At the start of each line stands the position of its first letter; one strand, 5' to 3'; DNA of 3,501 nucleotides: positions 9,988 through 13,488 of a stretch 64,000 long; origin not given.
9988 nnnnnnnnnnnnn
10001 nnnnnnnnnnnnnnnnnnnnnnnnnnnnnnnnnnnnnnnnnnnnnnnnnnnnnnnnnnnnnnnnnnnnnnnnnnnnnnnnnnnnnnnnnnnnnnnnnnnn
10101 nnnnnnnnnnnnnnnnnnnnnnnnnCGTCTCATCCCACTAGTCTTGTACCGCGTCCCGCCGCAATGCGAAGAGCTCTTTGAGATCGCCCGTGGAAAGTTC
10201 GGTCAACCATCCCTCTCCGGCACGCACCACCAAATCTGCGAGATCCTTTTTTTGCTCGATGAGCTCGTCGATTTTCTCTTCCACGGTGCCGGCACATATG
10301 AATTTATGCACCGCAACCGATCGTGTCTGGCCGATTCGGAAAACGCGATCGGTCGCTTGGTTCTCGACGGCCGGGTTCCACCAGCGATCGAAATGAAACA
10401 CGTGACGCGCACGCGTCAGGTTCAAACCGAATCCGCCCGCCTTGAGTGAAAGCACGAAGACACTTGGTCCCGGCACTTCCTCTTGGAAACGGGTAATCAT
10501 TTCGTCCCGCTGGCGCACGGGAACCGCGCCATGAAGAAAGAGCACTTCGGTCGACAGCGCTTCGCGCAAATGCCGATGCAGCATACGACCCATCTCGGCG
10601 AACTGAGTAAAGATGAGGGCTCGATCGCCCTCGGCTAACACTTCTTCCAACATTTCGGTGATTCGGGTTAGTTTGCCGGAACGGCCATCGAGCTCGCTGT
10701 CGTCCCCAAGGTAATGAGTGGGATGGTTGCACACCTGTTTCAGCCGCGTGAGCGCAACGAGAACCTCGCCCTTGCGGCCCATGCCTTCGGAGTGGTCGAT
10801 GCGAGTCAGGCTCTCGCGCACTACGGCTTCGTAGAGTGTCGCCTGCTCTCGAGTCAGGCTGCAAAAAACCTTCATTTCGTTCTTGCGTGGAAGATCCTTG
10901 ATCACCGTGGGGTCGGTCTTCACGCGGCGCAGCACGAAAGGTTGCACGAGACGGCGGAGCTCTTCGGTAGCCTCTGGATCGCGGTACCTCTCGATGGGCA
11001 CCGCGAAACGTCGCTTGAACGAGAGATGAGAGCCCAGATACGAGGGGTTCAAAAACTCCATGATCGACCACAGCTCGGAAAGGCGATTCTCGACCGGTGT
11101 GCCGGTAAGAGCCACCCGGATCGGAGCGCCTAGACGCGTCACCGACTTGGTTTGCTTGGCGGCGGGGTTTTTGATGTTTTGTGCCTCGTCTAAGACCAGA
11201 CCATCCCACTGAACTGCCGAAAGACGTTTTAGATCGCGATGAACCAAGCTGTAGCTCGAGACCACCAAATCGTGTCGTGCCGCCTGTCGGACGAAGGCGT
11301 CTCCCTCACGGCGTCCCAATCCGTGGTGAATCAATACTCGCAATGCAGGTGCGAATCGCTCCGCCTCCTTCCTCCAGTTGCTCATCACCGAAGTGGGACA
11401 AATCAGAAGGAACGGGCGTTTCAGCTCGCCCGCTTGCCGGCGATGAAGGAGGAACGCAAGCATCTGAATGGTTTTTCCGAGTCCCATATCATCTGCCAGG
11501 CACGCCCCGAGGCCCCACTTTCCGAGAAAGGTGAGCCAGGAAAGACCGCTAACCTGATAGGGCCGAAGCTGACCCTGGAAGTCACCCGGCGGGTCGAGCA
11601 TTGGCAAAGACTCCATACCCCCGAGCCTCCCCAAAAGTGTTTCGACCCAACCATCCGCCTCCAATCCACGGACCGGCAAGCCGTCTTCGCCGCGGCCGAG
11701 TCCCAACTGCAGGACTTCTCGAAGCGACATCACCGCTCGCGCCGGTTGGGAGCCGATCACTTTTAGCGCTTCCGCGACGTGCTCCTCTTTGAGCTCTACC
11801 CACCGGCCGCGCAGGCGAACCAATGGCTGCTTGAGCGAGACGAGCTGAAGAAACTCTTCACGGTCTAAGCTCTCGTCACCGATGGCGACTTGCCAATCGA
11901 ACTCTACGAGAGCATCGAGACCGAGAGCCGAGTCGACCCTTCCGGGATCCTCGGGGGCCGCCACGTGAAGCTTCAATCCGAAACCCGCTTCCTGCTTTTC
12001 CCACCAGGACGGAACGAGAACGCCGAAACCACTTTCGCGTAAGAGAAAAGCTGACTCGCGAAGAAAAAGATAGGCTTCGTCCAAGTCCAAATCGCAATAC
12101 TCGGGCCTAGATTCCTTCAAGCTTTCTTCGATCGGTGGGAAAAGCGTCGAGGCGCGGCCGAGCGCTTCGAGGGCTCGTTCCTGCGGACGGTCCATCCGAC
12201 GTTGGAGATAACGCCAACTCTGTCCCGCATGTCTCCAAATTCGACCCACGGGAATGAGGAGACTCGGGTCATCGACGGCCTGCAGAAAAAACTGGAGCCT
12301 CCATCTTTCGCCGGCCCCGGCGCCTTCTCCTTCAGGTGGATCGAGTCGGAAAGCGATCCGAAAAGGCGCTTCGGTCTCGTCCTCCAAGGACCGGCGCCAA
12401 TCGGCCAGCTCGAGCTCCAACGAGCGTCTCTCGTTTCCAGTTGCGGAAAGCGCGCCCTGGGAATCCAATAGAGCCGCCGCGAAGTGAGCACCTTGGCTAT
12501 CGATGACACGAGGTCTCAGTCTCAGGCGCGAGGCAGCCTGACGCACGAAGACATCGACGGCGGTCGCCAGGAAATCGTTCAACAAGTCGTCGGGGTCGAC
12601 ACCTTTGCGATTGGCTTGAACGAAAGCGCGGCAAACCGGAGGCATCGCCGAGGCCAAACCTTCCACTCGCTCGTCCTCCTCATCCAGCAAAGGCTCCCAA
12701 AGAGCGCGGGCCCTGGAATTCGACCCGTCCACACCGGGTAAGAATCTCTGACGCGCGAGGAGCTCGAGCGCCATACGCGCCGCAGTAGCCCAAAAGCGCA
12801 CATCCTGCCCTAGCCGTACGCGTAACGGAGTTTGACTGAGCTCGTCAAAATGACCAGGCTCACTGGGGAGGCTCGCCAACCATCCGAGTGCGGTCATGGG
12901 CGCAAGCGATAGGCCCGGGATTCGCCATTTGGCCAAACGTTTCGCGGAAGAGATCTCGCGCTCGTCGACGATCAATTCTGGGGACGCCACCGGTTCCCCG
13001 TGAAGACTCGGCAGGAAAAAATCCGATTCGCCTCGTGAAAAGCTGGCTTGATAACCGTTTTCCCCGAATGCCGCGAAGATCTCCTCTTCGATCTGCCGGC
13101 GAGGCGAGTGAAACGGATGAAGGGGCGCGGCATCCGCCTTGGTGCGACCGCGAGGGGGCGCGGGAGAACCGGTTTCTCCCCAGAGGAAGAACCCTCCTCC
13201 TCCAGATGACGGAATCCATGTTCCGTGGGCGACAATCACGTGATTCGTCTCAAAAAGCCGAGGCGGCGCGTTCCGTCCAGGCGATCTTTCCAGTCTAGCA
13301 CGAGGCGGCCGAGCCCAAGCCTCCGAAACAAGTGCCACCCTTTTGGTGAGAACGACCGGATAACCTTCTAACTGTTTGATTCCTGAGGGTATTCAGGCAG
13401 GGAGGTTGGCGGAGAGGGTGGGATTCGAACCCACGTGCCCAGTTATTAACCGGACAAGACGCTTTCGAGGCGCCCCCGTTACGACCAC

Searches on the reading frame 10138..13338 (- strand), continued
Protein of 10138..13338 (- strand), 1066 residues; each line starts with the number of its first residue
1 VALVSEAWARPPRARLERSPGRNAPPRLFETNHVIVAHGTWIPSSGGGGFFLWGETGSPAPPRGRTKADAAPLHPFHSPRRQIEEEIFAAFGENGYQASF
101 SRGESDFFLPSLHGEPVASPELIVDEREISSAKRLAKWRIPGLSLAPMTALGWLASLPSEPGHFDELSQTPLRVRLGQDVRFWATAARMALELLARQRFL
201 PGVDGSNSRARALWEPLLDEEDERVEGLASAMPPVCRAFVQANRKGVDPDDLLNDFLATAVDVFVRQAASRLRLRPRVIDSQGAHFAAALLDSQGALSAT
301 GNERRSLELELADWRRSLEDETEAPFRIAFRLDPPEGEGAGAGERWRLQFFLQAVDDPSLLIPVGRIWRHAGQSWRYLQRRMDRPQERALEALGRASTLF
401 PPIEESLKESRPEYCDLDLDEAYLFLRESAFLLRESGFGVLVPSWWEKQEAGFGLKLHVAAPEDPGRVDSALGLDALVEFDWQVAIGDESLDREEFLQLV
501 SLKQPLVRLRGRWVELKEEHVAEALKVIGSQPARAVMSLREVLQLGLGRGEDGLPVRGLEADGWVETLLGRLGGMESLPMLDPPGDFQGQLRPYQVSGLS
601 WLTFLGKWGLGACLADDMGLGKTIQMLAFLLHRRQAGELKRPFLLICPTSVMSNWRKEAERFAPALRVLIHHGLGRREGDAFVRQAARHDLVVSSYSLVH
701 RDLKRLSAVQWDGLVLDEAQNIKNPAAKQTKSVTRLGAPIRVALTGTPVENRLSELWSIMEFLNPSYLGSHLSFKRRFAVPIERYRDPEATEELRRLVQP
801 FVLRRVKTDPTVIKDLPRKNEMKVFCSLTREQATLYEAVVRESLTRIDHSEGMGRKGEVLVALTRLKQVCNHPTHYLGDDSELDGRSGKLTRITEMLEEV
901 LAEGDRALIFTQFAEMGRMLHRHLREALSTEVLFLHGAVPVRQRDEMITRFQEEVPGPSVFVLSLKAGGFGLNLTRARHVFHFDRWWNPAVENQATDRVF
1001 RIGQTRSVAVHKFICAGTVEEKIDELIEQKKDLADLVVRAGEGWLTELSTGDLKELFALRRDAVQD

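Call 56: search_protein_families(library=padloc, alignment_id=A3, max_evalue=1e-10)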
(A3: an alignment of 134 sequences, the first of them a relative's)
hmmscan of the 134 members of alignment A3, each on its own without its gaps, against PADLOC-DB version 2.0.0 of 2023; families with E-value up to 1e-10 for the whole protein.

A. member 1, L001:8437-9207:- (256 aa): 0 families

B. families by the number of members that match (of 134 scanned): 86 families (the first 25 are shown)
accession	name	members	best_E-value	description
PDLC04135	mad3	2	2.6e-35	mads_3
PDLC03604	REase_MTase_IIG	1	3.7e-265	Type IIG restriction enzyme-methyltransferase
PDLC02864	DpdF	1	4.9e-135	DpdF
PDLC02861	DpdF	1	6.4e-112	DpdF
PDLC02870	DpdF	1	1.7e-110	DpdF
PDLC01477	Cas6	1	1.7e-98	"CAS-I,CAS-II,CAS-III,CAS-IV,CAS-V,CAS-VI; crRNAmaturation"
PDLC03928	PsyrT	1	3.7e-96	-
PDLC03629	REase_MTase_IIG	1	5.3e-86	Type IIG restriction enzyme-methyltransferase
PDLC01496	Cas6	1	1.8e-80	"CAS-I,CAS-II,CAS-III,CAS-IV,CAS-V,CAS-VI; crRNAmaturation"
PDLC02865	DpdF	1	2e-74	DpdF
PDLC03335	MTase_II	1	2.3e-69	Type II methyltransferase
PDLC03612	REase_MTase_IIG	1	1.1e-61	Type IIG restriction enzyme-methyltransferase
PDLC02859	DpdF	1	2.9e-57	DpdF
PDLC03609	REase_MTase_IIG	1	3.3e-54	Type IIG restriction enzyme-methyltransferase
PDLC02868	DpdF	1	7.7e-49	DpdF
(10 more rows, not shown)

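Call 57: search_protein_families(library=pfam, alignment_id=A3, max_evalue=0.00001)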
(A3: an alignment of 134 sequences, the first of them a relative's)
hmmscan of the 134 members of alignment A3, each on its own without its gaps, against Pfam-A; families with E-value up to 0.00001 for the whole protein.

A. member 1, L001:8437-9207:- (256 aa): 0 families

B. families by the number of members that match (of 134 scanned): 185 families (the first 25 are shown)
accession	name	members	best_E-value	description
PF01138.27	RNase_PH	3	3.2e-53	3' exoribonuclease family, domain 1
PF00515.34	TPR_1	3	1.3e-52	Tetratricopeptide repeat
PF07719.23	TPR_2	3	4.1e-48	Tetratricopeptide repeat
PF13181.12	TPR_8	3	2.2e-45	Tetratricopeptide repeat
PF13424.12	TPR_12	3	2.4e-27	Tetratricopeptide repeat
PF03725.20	RNase_PH_C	3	1e-22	3' exoribonuclease family, domain 2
PF00364.28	Biotin_lipoyl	3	3.1e-20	Biotin-requiring enzyme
PF13371.12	TPR_9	3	7.4e-20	Tetratricopeptide repeat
PF13176.12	TPR_7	3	1.4e-19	Tetratricopeptide repeat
PF00198.28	2-oxoacid_dh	2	2.6e-80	2-oxoacid dehydrogenases acyltransferase (catalytic domain)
PF00144.29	Beta-lactamase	2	7.2e-65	Beta-lactamase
PF00352.27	TBP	2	3.2e-60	Transcription factor TFIID (or TATA-binding protein, TBP)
PF00005.33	ABC_tran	2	4.3e-54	ABC transporter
PF07690.21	MFS_1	2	8.7e-53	Major Facilitator Superfamily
PF13414.12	TPR_11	2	7.9e-51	TPR repeat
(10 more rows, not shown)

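Call 74: search_protein_families(library=pfam, proteins=[L078:13259-14347:+, L078:14370-16532:+, L052:13418-14350:+, L004:10296-11210:-, L022:4872-6977:+, L022:6989-8056:+, L042:13633-14796:+], max_evalue=0.001)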
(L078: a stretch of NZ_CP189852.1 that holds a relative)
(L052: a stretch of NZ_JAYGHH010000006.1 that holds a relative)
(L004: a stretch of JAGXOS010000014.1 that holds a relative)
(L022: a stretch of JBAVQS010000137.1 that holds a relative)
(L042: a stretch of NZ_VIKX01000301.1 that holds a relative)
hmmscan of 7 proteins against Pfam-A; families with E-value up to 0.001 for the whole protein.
L078:13259-14347:+ (363 aa): 1 family
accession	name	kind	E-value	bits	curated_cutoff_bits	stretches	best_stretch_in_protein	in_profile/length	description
PF00656.27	Peptidase_C14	-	5.2e-22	79.1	21.4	1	29-276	2-225/233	Caspase domain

L078:14370-16532:+ (721 aa): 12 families
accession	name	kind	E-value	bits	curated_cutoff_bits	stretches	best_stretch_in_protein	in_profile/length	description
PF13424.12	TPR_12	-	1.1e-21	77.2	30.1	2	546-618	3-77/77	Tetratricopeptide repeat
PF13176.12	TPR_7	-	1.7e-12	46.8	27.9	0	591-623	4-36/36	Tetratricopeptide repeat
PF13374.12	TPR_10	-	2.7e-12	46.7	27.5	2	665-699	1-35/42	Tetratricopeptide repeat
PF07719.23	TPR_2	-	1.9e-11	43.6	27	0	591-616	6-31/34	Tetratricopeptide repeat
PF00515.34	TPR_1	-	9.5e-10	38.3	27.8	1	590-617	5-32/34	Tetratricopeptide repeat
PF00931.28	NB-ARC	-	1.3e-09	38.1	23.5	1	83-296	4-205/248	NB-ARC domain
PF13191.12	AAA_16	-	1e-07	33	32.6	1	77-222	2-163/167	AAA ATPase domain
PF24885.1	TPR_NPHP3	-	4.1e-07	30.1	100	0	556-624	151-221/239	Nephrocystin-3 TPR domain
PF13432.12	TPR_16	-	8.8e-06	26.5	32.7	1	632-695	3-60/65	Tetratricopeptide repeat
PF13181.12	TPR_8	-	6.1e-05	23.3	25.7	0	591-617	6-32/34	Tetratricopeptide repeat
PF13401.12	AAA_22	-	0.00015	22.5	27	1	101-221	9-110/130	AAA domain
PF05729.18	NACHT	-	0.0005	20.4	26.7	0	100-235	3-135/167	NACHT domain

L052:13418-14350:+ (311 aa): 2 families
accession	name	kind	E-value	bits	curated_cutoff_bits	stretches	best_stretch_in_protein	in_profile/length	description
PF14261.11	DUF4351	-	1.3e-19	70.4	25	1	252-305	6-59/59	Domain of unknown function (DUF4351)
PF04754.18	Transposase_31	-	0.00034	20.7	21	1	6-98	2-96/203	Putative transposase, YhgA-like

L004:10296-11210:- (304 aa): 2 families
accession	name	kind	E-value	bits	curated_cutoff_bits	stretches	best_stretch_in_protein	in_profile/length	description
PF00565.23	SNase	-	4.4e-25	88.7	21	1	82-181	1-106/107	Staphylococcal nuclease homologue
PF00932.25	LTD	-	3e-19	69.9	34.3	1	204-301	22-108/109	Lamin Tail Domain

L022:4872-6977:+ (702 aa): 5 families
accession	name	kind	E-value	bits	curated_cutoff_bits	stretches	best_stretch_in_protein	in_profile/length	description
PF13549.11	ATP-grasp_5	-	5.4e-87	291.2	27.6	1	482-701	2-221/221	ATP-grasp domain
PF13607.11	Succ_CoA_lig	-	4.1e-52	176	27.4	1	154-290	1-135/138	Succinyl-CoA ligase like flavodoxin domain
PF13380.12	CoA_binding_2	-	1.2e-26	93.9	22.8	1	12-137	1-114/116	CoA binding domain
PF02629.25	CoA_binding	-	7.9e-16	59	22.3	1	12-102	4-97/97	CoA binding domain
PF19045.5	Ligase_CoA_2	-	8.2e-16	58.9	23.7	1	304-454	1-154/162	Ligase-CoA domain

L022:6989-8056:+ (356 aa): 3 families
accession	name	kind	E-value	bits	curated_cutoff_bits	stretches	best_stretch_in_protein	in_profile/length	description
PF07085.17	DRTGG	-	3.8e-29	101.1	25.2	1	213-318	1-104/105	DRTGG domain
PF13500.12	AAA_26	-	1.1e-26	94.3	27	1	4-206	3-194/198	AAA domain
PF01656.29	CbiA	-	7.6e-05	23.1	25.4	1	6-204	3-113/125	CobQ/CobB/MinD/ParA nucleotide binding domain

L042:13633-14796:+ (388 aa): 3 families
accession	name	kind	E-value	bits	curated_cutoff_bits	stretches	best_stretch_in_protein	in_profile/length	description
PF00465.25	Fe-ADH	-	8.5e-41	139.8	31.3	1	13-178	1-168/168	Iron-containing alcohol dehydrogenase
PF25137.1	ADH_Fe_C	-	6.6e-33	114.5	27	1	193-361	5-168/194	Fe-containing alcohol dehydrogenase family, C-terminal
PF13685.12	Fe-ADH_2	-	3.8e-06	27.4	28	1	49-110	33-95/149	Iron-containing alcohol dehydrogenase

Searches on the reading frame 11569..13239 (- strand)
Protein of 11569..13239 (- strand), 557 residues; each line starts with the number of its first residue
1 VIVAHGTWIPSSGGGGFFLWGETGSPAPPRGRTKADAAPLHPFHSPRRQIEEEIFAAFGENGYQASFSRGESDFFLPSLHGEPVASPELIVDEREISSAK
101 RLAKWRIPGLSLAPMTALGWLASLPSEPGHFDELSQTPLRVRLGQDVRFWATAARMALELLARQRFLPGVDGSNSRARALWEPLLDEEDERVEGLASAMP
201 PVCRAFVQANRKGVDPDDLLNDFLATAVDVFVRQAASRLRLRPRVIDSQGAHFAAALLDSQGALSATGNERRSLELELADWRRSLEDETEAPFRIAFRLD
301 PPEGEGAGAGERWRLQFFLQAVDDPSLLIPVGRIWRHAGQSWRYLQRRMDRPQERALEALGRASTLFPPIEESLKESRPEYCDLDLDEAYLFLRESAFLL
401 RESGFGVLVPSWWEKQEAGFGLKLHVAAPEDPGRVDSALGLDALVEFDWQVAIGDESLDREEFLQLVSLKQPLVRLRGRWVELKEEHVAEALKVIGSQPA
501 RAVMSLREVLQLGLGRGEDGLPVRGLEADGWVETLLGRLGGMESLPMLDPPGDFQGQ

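Call 60: find_homologous_proteins(query=window:11569-13239:-, max_evalue=0.00001)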
Query window:11569-13239:- (557 aa): 62 proteins with E <= 0.00001 among 8000 candidates.
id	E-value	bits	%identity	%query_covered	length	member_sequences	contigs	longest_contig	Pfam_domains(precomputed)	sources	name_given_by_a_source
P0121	3.3e-171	589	59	87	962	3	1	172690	PF00176.30,PF12419.14,PF00271.38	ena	-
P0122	8.1e-165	568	58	83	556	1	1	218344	PF12419.14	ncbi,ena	-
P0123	1.6e-157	544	57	80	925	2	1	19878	PF00176.30,PF12419.14,PF00271.38,PF04851.22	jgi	jgi:SNF2 family DNA or RNA helicase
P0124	1.0e-155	538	51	100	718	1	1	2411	PF00270.36,PF00176.30,PF12419.14,PF04851.22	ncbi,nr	ncbi:MAG TPA: DEAD/DEAH box helicase, partial [Vicinamibacteria bacterium]|nr:DEAD/DEAH box helicase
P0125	6.9e-151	522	59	74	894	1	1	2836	PF00176.30,PF12419.14,PF00271.38,PF04851.22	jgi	jgi:SNF2 family DNA or RNA helicase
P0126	6.9e-145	502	53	82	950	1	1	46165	PF00176.30,PF12419.14,PF00271.38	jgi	-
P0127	3.2e-140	487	55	75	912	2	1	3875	PF00176.30,PF12419.14,PF00271.38,PF04851.22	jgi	jgi:SNF2 family DNA or RNA helicase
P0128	3.0e-137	477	54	81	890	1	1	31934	PF00270.36,PF00176.30,PF12419.14,PF00271.38,PF04851.22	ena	-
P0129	4.6e-128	446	53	74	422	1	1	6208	-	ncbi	-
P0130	6.0e-127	443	54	74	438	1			PF12419.14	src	-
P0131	2.8e-121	424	57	66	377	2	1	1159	PF12419.14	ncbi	ncbi:MAG: SNF2 helicase-associated domain-containing protein, partial [Vicinamibacteria bacterium]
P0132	3.1e-116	407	49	77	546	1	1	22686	PF12419.14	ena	-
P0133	1.8e-111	392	60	56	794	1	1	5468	PF00176.30,PF12419.14,PF00271.38,PF04851.22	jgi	jgi:SNF2 family DNA or RNA helicase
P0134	8.5e-110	386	55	62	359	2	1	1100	PF12419.14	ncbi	ncbi:MAG: SNF2 helicase-associated domain-containing protein, partial [Vicinamibacteria bacterium]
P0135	1.2e-101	359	39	100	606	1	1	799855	PF12419.14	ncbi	-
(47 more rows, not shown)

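Call 72: predict_structure(alignment_id=A4)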
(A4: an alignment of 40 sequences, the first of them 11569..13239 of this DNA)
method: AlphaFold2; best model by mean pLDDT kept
length: 557 residues; sequences in the alignment: 40
mean_pLDDT: 86.9   pTM: 0.73
mean pLDDT of the five models: 86.9, 85.5, 84.9, 84.4, 83.7
residues with pLDDT >= 90: 320; 70-90: 175; 50-70: 59; < 50: 3
segments of 3 or more residues with pLDDT < 50: none
pLDDT, mean of each block of 10 residues (from residue 1): 94 86 85 75 91 80 75 92 85 64 93 94 80 57 93 96 92 85 92 96 85 86 96 91 84 92 90 91 80 95 76 95 95 92 92 94 94 95 96 94 91 77 91 64 91 91 92 89 92 88 90 78 90 85 67 63
secondary structure, 60 per line:
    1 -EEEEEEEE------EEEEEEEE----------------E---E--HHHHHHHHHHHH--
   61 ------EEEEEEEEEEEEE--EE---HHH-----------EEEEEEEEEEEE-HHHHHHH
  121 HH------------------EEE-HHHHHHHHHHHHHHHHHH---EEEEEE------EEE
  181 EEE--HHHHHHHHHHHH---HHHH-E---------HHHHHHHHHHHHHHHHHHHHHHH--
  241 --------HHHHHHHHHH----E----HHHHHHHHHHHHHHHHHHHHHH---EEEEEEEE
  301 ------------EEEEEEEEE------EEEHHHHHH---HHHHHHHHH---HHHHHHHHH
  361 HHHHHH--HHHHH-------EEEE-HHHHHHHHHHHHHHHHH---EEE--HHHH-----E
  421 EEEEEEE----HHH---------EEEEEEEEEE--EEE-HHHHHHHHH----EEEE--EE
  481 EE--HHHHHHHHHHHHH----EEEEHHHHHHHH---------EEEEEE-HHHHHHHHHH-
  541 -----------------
elements in order: E2-9 E16-23 H47-58 E67-79 E101-112 H114-122 E141-143 H145-162 E166-171 E178-183 H186-197 H201-204 H216-238 H249-258 H268-289 E293-300 E313-321 E328-330 H331-336 H340-348 H352-366 H369-373 E381-384 H386-402 E406-408 H411-414 E420-427 E444-453 E456-458 H460-468 E473-476 E479-482 H485-497 E502-505 H506-513 E523-528 H530-539
